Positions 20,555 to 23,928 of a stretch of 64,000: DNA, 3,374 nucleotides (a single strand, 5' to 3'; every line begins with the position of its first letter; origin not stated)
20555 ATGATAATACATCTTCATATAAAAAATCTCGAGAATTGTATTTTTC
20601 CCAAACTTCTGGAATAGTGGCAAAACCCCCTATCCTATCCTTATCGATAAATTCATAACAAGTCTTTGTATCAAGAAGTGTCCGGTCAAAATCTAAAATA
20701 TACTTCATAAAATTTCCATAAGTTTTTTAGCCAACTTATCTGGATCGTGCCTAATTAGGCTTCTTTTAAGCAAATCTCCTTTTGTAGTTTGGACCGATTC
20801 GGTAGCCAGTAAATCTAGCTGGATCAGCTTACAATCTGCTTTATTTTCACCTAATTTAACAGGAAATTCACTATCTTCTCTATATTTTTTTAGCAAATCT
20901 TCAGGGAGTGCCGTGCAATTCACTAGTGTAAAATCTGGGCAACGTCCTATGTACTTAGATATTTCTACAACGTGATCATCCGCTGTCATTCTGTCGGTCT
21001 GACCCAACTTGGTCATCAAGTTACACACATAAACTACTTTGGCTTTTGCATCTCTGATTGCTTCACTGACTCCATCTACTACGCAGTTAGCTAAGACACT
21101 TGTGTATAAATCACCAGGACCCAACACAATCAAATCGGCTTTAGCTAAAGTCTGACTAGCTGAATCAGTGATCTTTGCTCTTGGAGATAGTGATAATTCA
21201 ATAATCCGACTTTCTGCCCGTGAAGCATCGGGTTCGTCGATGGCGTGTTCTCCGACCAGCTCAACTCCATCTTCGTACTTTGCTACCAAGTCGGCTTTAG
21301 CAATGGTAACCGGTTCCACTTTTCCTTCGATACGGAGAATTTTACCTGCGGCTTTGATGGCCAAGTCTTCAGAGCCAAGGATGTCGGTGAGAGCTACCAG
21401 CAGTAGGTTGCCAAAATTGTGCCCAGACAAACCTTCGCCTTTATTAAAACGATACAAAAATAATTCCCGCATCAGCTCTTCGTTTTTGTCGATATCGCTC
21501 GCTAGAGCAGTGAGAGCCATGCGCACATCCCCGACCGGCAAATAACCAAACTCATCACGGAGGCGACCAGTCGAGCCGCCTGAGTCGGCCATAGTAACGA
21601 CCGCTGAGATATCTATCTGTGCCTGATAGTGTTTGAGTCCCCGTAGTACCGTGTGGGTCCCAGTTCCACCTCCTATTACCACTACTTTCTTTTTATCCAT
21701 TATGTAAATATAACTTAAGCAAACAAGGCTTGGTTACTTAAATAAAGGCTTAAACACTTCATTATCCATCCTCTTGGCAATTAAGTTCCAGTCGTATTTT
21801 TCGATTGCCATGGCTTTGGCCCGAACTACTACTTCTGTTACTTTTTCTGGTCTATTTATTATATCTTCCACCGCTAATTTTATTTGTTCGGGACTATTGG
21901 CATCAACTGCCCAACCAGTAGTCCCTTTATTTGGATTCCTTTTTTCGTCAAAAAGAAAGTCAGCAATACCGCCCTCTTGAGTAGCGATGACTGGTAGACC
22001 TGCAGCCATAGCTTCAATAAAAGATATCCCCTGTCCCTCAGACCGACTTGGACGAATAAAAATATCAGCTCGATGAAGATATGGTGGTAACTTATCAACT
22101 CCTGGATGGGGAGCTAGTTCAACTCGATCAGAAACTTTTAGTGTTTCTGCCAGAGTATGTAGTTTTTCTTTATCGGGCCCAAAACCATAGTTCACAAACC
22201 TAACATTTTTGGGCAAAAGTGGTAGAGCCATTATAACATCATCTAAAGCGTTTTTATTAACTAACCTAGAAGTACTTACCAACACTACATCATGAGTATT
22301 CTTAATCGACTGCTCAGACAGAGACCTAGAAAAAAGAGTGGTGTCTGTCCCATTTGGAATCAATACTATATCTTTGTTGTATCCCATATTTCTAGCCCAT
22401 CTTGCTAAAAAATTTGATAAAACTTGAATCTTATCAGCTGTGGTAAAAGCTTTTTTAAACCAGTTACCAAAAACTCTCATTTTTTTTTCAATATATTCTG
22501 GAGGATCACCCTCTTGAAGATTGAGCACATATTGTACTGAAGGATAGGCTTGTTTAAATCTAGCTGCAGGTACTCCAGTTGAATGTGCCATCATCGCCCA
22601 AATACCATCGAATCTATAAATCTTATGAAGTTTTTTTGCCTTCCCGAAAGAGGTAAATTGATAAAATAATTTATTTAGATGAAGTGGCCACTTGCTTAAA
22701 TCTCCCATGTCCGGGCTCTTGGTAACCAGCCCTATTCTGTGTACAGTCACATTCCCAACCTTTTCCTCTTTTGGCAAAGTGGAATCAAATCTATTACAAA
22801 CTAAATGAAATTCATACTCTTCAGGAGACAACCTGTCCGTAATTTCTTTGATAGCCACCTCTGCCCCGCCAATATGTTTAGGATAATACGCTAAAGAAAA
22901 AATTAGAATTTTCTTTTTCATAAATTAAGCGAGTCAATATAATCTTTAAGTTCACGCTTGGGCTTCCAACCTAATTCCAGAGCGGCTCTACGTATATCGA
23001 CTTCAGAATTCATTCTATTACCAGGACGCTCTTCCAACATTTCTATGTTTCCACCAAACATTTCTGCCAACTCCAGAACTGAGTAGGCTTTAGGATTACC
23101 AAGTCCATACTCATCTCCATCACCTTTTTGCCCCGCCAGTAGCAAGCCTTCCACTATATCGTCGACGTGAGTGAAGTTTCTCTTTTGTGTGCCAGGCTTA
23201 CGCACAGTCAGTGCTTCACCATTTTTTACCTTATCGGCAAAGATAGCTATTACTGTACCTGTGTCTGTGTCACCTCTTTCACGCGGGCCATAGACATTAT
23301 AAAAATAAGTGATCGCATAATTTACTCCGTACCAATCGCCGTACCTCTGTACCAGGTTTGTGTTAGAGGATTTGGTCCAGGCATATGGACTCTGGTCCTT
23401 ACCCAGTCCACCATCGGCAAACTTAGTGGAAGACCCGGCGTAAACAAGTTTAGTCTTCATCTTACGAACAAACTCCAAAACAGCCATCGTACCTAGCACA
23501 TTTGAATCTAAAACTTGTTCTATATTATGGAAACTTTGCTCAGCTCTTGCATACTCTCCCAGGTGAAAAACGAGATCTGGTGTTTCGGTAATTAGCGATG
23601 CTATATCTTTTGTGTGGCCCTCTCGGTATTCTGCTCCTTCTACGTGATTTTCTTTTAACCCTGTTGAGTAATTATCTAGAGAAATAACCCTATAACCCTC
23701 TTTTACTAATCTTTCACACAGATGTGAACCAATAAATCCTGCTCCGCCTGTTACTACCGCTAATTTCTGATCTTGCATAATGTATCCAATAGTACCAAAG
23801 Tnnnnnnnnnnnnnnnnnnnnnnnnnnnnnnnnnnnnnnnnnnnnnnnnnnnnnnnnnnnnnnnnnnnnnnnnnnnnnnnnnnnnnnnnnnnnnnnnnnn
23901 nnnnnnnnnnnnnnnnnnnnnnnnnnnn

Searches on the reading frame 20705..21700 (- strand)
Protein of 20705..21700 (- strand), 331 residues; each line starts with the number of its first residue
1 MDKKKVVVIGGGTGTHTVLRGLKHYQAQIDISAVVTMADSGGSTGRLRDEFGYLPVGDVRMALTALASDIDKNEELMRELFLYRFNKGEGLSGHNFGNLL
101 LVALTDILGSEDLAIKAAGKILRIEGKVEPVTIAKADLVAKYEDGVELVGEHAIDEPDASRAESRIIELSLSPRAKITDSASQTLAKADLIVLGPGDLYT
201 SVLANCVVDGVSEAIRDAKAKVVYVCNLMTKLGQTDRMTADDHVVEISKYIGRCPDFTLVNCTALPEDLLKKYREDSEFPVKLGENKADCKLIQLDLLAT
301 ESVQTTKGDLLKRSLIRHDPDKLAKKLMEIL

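Call 39: search_protein_families(library=pfam, proteins=[window:20705-21700:-], max_evalue=0.001)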
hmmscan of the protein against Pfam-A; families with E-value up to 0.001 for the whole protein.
window:20705-21700:- (331 aa): 1 family
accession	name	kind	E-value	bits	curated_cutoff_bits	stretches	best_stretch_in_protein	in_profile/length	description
PF01933.23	CofD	-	1.3e-82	277.7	30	1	6-295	1-287/290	2-phospho-L-lactate transferase CofD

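Call 68: search_protein_families(library=ncbifam, proteins=[window:20705-21700:-], max_evalue=0.01)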
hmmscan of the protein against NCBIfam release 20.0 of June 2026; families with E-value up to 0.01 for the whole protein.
window:20705-21700:- (331 aa): 3 families
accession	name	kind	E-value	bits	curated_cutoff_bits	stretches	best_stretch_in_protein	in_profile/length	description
TIGR01826.1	CofD_related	subfamily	5.6e-88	295.4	196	1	6-331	1-309/310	uridine diphosphate-N-acetylglucosamine-binding protein YvcK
TIGR04357.1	CofD_rel_GAK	hypoth_equivalog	5.8e-33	114.8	340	2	95-316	137-367/368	GAK system CofD-like protein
TIGR01819.1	F420_cofD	equivalog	8.1e-09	34.9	257.45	1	168-226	169-225/301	2-phospho-L-lactate transferase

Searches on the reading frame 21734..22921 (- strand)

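Call 39: search_protein_families(library=pfam, proteins=[window:21734-22921:-], max_evalue=0.001)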
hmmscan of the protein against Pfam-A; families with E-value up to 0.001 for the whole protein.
window:21734-22921:- (395 aa): 6 families
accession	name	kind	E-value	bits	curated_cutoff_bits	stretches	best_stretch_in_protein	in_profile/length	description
PF00534.26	Glycos_transf_1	-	4.3e-29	101.7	26.4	1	202-367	6-168/172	Glycosyl transferases group 1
PF13692.12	Glyco_trans_1_4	-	2.5e-25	89.8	27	1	213-356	3-141/142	Glycosyl transferases group 1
PF13439.12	Glyco_transf_4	-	2.6e-13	50.8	28.5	1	17-195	1-169/170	Glycosyltransferase Family 4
PF20706.3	GT4-conflict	-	1.1e-10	41.6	26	1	276-383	273-383/385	Family 4 Glycosyltransferase in conflict systems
PF13579.12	Glyco_trans_4_4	-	6.8e-09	36.7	29.7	1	18-191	1-158/158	Glycosyl transferase 4-like domain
PF13524.12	Glyco_trans_1_2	-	0.00012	22.5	25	0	276-384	38-141/144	Glycosyl transferase-like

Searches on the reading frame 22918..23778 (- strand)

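Call 39: search_protein_families(library=pfam, proteins=[window:22918-23778:-], max_evalue=0.001)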
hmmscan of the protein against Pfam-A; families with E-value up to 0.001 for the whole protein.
window:22918-23778:- (286 aa): 7 families
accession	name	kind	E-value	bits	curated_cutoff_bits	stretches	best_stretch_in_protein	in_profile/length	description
PF01370.27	Epimerase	-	8.5e-46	156.7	20.9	1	8-224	2-237/240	NAD dependent epimerase/dehydratase family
PF16363.11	GDP_Man_Dehyd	-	1.1e-35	124.1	27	1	9-280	2-328/332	GDP-mannose 4,6 dehydratase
PF02719.21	Polysacc_synt_2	-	4.1e-11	43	20.2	1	8-242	2-244/293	Polysaccharide biosynthesis protein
PF07993.18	NAD_binding_4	-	9.7e-09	35.2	20.1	0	62-123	84-142/258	Male sterility protein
PF01073.25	3Beta_HSD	-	3.3e-08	33.3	22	1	8-116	1-116/280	3-beta hydroxysteroid dehydrogenase/isomerase family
PF04321.23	RmlD_sub_bind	-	1e-05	25.2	27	1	8-147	4-126/287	RmlD substrate binding domain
PF00106.31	adh_short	-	3e-05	24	26.6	1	5-44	1-40/195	short chain dehydrogenase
